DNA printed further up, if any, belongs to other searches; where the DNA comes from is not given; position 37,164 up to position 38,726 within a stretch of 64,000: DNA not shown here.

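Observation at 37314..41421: Uncharacterised three-gene RiPP-like module: NHLP/Nif11-like peptide, stand-alone SagB-type dehydrogenase and membrane nucleotidyl-cyclase/TPR protein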

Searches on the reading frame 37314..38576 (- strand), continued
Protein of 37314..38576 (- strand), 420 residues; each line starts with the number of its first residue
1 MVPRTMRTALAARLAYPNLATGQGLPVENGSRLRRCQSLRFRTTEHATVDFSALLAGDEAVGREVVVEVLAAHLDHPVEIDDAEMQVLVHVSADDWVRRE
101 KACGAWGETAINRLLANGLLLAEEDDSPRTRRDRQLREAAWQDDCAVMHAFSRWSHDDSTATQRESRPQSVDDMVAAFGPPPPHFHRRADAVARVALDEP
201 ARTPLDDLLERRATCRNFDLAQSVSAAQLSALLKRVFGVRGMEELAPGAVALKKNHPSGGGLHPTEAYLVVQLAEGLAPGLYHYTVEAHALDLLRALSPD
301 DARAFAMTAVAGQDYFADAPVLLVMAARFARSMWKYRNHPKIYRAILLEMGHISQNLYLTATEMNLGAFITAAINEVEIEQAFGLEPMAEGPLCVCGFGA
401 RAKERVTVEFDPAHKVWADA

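Call 61: search_protein_families(library=pfam, proteins=[L097:4506-7634:+, L100:681-3896:+, L106:3998-7588:+, L116:3750-6233:-, L112:10357-13542:-, L097:1837-3354:-, L104:2088-3479:-, L110:6114-7214:+], max_evalue=0.001)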
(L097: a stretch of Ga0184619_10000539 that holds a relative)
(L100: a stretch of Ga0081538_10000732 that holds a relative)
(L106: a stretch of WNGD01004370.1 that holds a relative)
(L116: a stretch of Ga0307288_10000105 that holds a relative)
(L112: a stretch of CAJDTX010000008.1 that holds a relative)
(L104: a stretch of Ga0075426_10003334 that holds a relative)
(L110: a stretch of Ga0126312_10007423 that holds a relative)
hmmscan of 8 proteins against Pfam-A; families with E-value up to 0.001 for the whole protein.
L097:4506-7634:+ (1042 aa): 6 families
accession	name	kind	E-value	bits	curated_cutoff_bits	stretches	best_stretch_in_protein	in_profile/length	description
PF00211.25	Guanylate_cyc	-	2.8e-23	82.9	21.9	1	40-208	7-174/183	Adenylate and Guanylate cyclase catalytic domain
PF13191.12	AAA_16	-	1e-22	81.8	32.6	1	233-395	1-165/167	AAA ATPase domain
PF13424.12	TPR_12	-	3.2e-11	43.7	30.1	0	869-925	10-68/77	Tetratricopeptide repeat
PF24463.1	DUF7577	-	9.5e-06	25.6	28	1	5-27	4-26/27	Domain of unknown function (DUF7577)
PF25199.1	nSTAND_NTPase5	-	0.00031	21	34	0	233-272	17-56/145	Novel STAND NTPase 5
PF13240.11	Zn_Ribbon_1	-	0.00041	20.5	25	1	6-24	2-20/23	zinc-ribbon domain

L100:681-3896:+ (1071 aa): 10 families
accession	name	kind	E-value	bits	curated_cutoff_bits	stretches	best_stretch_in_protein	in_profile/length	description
PF13191.12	AAA_16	-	4e-22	79.9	32.6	1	229-396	1-157/167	AAA ATPase domain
PF00211.25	Guanylate_cyc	-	5e-22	78.8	21.9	1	35-205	6-175/183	Adenylate and Guanylate cyclase catalytic domain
PF13424.12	TPR_12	-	1.3e-08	35.3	30.1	1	975-1042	8-77/77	Tetratricopeptide repeat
PF13401.12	AAA_22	-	2.1e-08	35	27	1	251-402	3-117/130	AAA domain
PF13240.11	Zn_Ribbon_1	-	3.8e-08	33.3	25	1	4-25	2-23/23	zinc-ribbon domain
PF12773.13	DZR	-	5.5e-06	26.9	27.3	1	4-26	1-23/45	Double zinc ribbon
PF07719.23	TPR_2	-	4.1e-05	23.8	27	0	1012-1040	3-31/34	Tetratricopeptide repeat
PF00931.28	NB-ARC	-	5.1e-05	23.1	23.5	1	246-474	11-201/248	NB-ARC domain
PF13248.11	Zn_ribbon_3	-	9e-05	22.2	27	1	1-25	2-26/26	zinc-ribbon domain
PF24463.1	DUF7577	-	0.00049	20.1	28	0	3-25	4-26/27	Domain of unknown function (DUF7577)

L106:3998-7588:+ (1196 aa): 6 families
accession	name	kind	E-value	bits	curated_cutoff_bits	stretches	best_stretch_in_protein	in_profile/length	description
PF13191.12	AAA_16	-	6.6e-24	85.7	32.6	1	373-540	1-157/167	AAA ATPase domain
PF00211.25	Guanylate_cyc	-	1e-20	74.6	21.9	1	180-351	6-176/183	Adenylate and Guanylate cyclase catalytic domain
PF13424.12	TPR_12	-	1.2e-06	29.1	30.1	0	1109-1175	9-77/77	Tetratricopeptide repeat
PF13240.11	Zn_Ribbon_1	-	3.2e-05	24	25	1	145-166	2-23/23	zinc-ribbon domain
PF24463.1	DUF7577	-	0.0001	22.3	28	1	144-166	4-26/27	Domain of unknown function (DUF7577)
PF13401.12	AAA_22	-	0.00016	22.4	27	1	396-557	4-126/130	AAA domain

L116:3750-6233:- (827 aa): 5 families
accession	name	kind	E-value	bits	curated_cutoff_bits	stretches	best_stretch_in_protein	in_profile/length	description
PF02463.25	SMC_N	-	2e-59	201.2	40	1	3-810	2-219/220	RecF/RecN/SMC N terminal domain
PF13304.12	AAA_21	-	1e-14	55.8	27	2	599-789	159-299/304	AAA domain, putative AbiEii toxin, Type IV TA system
PF13476.12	AAA_23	-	2.3e-14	55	27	1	6-277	2-200/201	AAA domain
PF13175.12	AAA_15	-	1.6e-07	31.8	32.1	1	1-46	1-45/374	AAA ATPase domain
PF06470.18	SMC_hinge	-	0.00047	21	22.5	1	369-424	11-66/116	SMC proteins Flexible Hinge Domain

L112:10357-13542:- (1061 aa): 6 families
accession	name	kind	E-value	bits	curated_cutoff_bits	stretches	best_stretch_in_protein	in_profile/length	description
PF02463.25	SMC_N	-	2.5e-59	200.8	40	1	151-1044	2-219/220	RecF/RecN/SMC N terminal domain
PF13476.12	AAA_23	-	1.6e-15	58.7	27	1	153-256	1-99/201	AAA domain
PF13304.12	AAA_21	-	3.2e-14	54.1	27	2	867-1023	138-299/304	AAA domain, putative AbiEii toxin, Type IV TA system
PF13175.12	AAA_15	-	1.9e-07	31.5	32.1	1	151-194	3-45/374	AAA ATPase domain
PF06470.18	SMC_hinge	-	1.1e-06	29.5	22.5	1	550-643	13-110/116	SMC proteins Flexible Hinge Domain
PF13555.12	AAA_29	-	0.00084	19.5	27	0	153-193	3-43/61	P-loop containing region of AAA domain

L097:1837-3354:- (505 aa): 8 families
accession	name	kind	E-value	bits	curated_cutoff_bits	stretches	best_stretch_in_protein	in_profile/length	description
PF00448.28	SRP54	-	2.1e-71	240.1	22.7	1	143-334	1-196/196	SRP54-type protein, GTPase domain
PF02978.25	SRP_SPB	-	2.1e-30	105.4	27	1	365-463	1-91/91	Signal peptide binding domain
PF02881.24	SRP54_N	-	2.9e-23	82.3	22.4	1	48-125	1-75/75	SRP54-type protein, helical bundle domain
PF13401.12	AAA_22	-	6.5e-08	33.4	27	1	144-257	6-120/130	AAA domain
PF01656.29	CbiA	-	2.3e-06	28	25.4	1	153-293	9-88/125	CobQ/CobB/MinD/ParA nucleotide binding domain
PF02492.25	cobW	-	8.8e-05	22.6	20.7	1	145-290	2-155/180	CobW/HypB/UreG, nucleotide-binding domain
PF13191.12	AAA_16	-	0.00017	22.6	32.6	1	138-263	20-142/167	AAA ATPase domain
PF13604.12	AAA_30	-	0.00049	20.3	27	1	141-261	16-125/191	AAA domain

L104:2088-3479:- (463 aa): 9 families
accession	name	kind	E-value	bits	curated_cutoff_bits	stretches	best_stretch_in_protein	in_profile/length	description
PF00448.28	SRP54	-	2e-71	240.1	22.7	1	100-291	1-196/196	SRP54-type protein, GTPase domain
PF02978.25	SRP_SPB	-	1.7e-32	112.1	27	1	322-420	1-91/91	Signal peptide binding domain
PF02881.24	SRP54_N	-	5.5e-24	84.6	22.4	1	5-82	1-75/75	SRP54-type protein, helical bundle domain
PF01656.29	CbiA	-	1.5e-07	31.8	25.4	1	110-250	9-88/125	CobQ/CobB/MinD/ParA nucleotide binding domain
PF13401.12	AAA_22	-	4.5e-07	30.7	27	1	101-215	6-121/130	AAA domain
PF13604.12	AAA_30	-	7.1e-05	23.1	27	1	98-218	16-125/191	AAA domain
PF13191.12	AAA_16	-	8.3e-05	23.6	32.6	1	95-220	20-142/167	AAA ATPase domain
PF13207.12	AAA_17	-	0.00074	20.3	27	0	107-216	2-109/136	AAA domain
PF03308.22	MeaB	-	0.00096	18.7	23.1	0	96-137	30-70/273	Methylmalonyl Co-A mutase-associated GTPase MeaB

L110:6114-7214:+ (366 aa): 0 families

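Call 62: fold_search(model_id=the predicted structure, library=pdb)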
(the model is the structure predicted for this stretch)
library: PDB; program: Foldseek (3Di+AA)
matches with E <= 10: 258; with E <= 0.001: 156
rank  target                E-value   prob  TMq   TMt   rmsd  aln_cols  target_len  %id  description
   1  7ly7_B                1.8e-15  1.00  0.54  0.63   8.6       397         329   18  Crystal structure of the elongation module of the bacillamide NRPS, BmdB, in complex with the oxidase BmdC (released 2022-02-02)
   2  8pz5_A                2.4e-15  1.00  0.46  0.40  17.9       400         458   20  Structure of ThcOx, solved at wavelength 3.099 A (released 2023-10-25)
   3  5lq4_B                4.0e-15  1.00  0.47  0.40  18.1       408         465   20  The Structure of ThcOx, the First Oxidase Protein from the Cyanobactin Pathways (released 2016-11-09)
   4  5lq4_A                6.6e-15  1.00  0.47  0.40  18.1       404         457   20  The Structure of ThcOx, the First Oxidase Protein from the Cyanobactin Pathways (released 2016-11-09)
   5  7ly4_A                2.3e-14  1.00  0.53  0.63   9.2       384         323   19  Cryo-EM structure of the elongation module of the bacillamide NRPS, BmdB, in complex with the oxidase, BmdC (released 2022-02-02)
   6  6grh_C                4.2e-13  1.00  0.51  0.72   6.5       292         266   18  E. coli Microcin synthetase McbBCD complex with truncated pro-MccB17 bound (released 2019-01-30)
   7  6gos_C                1.2e-12  1.00  0.50  0.72   6.5       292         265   18  E. coli Microcin synthetase McbBCD complex with pro-MccB17 bound (released 2019-01-30)
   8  7ly5_B                1.2e-11  1.00  0.42  0.84   3.0       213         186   23  Proteolyzed crystal structure of the bacillamide NRPS, BmdB, in complex with the oxidase BmdC (released 2022-02-02)
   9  3hj9_B                2.3e-11  1.00  0.39  0.70   7.1       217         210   26  Crystal structure of a putative nitroreductase (reut_a1228) from ralstonia eutropha jmp134 at 2.00 A resolution (released 2009-06-16)
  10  3hj9_A                4.7e-11  1.00  0.40  0.70   8.8       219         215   27  Crystal structure of a putative nitroreductase (reut_a1228) from ralstonia eutropha jmp134 at 2.00 A resolution (released 2009-06-16)
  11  3eo7                  5.3e-11  1.00  0.40  0.33   4.7       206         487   19  Crystal structure of a putative nitroreductase (ava_2154) from anabaena variabilis atcc 29413 at 1.80 A resolution (released 2008-10-28)
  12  3hoi                  2.2e-10  1.00  0.41  0.82   7.7       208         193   21  Crystal structure of FMN-dependent nitroreductase BF3017 from Bacteroides fragilis NCTC 9343 (YP_212631.1) from Bacteroi (released 2009-06-23)
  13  8cqs_B                2.5e-10  1.00  0.40  0.78  12.7       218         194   20  Flavin mononucleotide-dependent nitroreductase B.thetaiotaomicron (BT_0217) (released 2024-03-27)
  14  8cqs_A                1.4e-09  1.00  0.39  0.78   3.2       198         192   19  Flavin mononucleotide-dependent nitroreductase B.thetaiotaomicron (BT_0217) (released 2024-03-27)
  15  7ldq                  4.5e-06  1.00  0.31  0.52   8.1       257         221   11  Crystal structure of putative NAD(P)H-flavin oxidoreductase from Haemophilus influenzae R2846 (released 2021-01-27)
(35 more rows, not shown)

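Call 73: search_protein_families(library=pfam, proteins=[L087:465-1415:-, L087:2391-3503:-, L087:4112-4870:+, L087:4881-5585:+, L080:46-1155:+, L080:1617-2870:+, L080:3570-4265:-, L080:14936-16093:+, L087:1579-2064:-], max_evalue=0.001)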
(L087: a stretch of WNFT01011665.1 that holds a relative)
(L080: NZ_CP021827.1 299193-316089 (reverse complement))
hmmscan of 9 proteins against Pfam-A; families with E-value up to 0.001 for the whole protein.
L087:465-1415:- (316 aa): 1 family
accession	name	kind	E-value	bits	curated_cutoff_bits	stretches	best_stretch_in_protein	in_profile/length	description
PF00268.27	Ribonuc_red_sm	-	6e-17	62.4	33.6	1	36-241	11-209/281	Ribonucleotide reductase, small chain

L087:2391-3503:- (370 aa): 5 families
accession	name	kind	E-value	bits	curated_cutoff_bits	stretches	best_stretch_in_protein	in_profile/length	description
PF04539.22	Sigma70_r3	-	4e-26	91.4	25.3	1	218-293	1-76/78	Sigma-70 region 3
PF04542.20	Sigma70_r2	-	1.6e-21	76.3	24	1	139-209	1-71/71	Sigma-70 region 2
PF04545.22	Sigma70_r4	-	5.3e-20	71.1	24.1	1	307-359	1-49/50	Sigma-70, region 4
PF00140.25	Sigma70_r1_2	-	1.5e-12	47.7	22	1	81-111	2-32/34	Sigma-70 factor, region 1.2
PF08281.18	Sigma70_r4_2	-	0.00037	20.5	25.7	0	302-358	2-54/54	Sigma-70, region 4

L087:4112-4870:+ (252 aa): 1 family
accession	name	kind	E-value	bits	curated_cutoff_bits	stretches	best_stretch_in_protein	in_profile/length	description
PF04343.18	DUF488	-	1e-21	78.2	22.2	1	16-127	2-115/121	Domain of unknown function DUF488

L087:4881-5585:+ (234 aa): 0 families

L080:46-1155:+ (369 aa): 0 families

L080:1617-2870:+ (417 aa): 1 family
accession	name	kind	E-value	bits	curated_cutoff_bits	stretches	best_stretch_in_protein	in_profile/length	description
PF13271.11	DUF4062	-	2.9e-28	98.3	24.7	1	56-137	1-82/82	Domain of unknown function (DUF4062)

L080:3570-4265:- (231 aa): 1 family
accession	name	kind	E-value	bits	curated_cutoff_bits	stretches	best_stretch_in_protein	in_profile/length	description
PF02371.22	Transposase_20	-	7.2e-13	49.2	21.3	1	48-103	2-57/87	Transposase IS116/IS110/IS902 family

L080:14936-16093:+ (385 aa): 1 family
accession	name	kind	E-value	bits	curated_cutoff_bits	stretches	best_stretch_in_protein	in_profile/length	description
PF00589.27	Phage_integrase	-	1.4e-10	41.6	27.1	1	185-373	6-169/172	Phage integrase family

L087:1579-2064:- (161 aa): 0 families

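Call 84: search_protein_families(library=ncbifam, proteins=[L097:4506-7634:+, L097:7665-7976:+, L097:7995-9206:+], max_evalue=0.001)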
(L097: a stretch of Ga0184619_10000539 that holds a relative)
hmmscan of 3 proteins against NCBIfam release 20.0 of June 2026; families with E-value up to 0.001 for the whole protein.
L097:4506-7634:+ (1042 aa): 3 families
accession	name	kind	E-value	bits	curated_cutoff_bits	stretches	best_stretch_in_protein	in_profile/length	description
TIGR03903.1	TOMM_kin_cyc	equivalog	6.4e-49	166.7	705.75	1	36-980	282-1257/1267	TOMM system kinase/cyclase fusion protein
NF041717.1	HaaA_phane_TPR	equivalog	1.5e-05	23.3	1125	1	633-909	486-759/882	cyclophane-containing RiPP biosynthesis TPR protein HaaT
NF058673.1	LipAdnlyCyLipJMY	equivalog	0.00011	21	800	1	39-193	293-421/449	bifunctional lipase/adenylate cyclase LipJ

L097:7665-7976:+ (103 aa): 0 families

L097:7995-9206:+ (403 aa): 2 families
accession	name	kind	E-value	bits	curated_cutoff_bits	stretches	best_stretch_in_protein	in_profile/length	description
TIGR04511.1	SagB_rel_DH_2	exception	3.7e-101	338.9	240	1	4-383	1-370/380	putative peptide maturation dehydrogenase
TIGR03605.1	antibiot_sagB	domain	5e-34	117.3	78.4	1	206-381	1-173/173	SagB family peptide dehydrogenase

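Call 89: search_protein_families(library=padloc, proteins=[window:37314-38498:-, L097:4506-7634:+], max_evalue=0.001)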
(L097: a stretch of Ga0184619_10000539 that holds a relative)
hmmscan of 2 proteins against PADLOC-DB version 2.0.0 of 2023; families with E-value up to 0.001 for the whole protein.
window:37314-38498:- (394 aa): 0 families

L097:4506-7634:+ (1042 aa): 9 families
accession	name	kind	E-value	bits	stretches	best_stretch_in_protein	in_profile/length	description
PDLC00734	PycC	-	8.5e-20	69.2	1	28-196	178-351/374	Pycsar cyclase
PDLC02367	PycC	-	7e-18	62.9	1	42-196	44-198/226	-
PDLC02370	PycC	-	2.2e-11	41.7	1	42-187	82-235/340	-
PDLC00766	PycC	-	1.3e-10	39.1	1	41-196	43-201/232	Pycsar cyclase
PDLC00765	PycC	-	3.4e-08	31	1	37-219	252-436/477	Pycsar cyclase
PDLC02366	PycC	-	1.2e-07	29.1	1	27-196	263-439/486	-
PDLC02368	PycC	-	1.8e-07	29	1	41-173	44-180/234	-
PDLC00764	PycC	-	2.2e-07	28.1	1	41-147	94-204/449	Pycsar cyclase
PDLC02369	PycC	-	1.1e-06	26.4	1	40-191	45-192/248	-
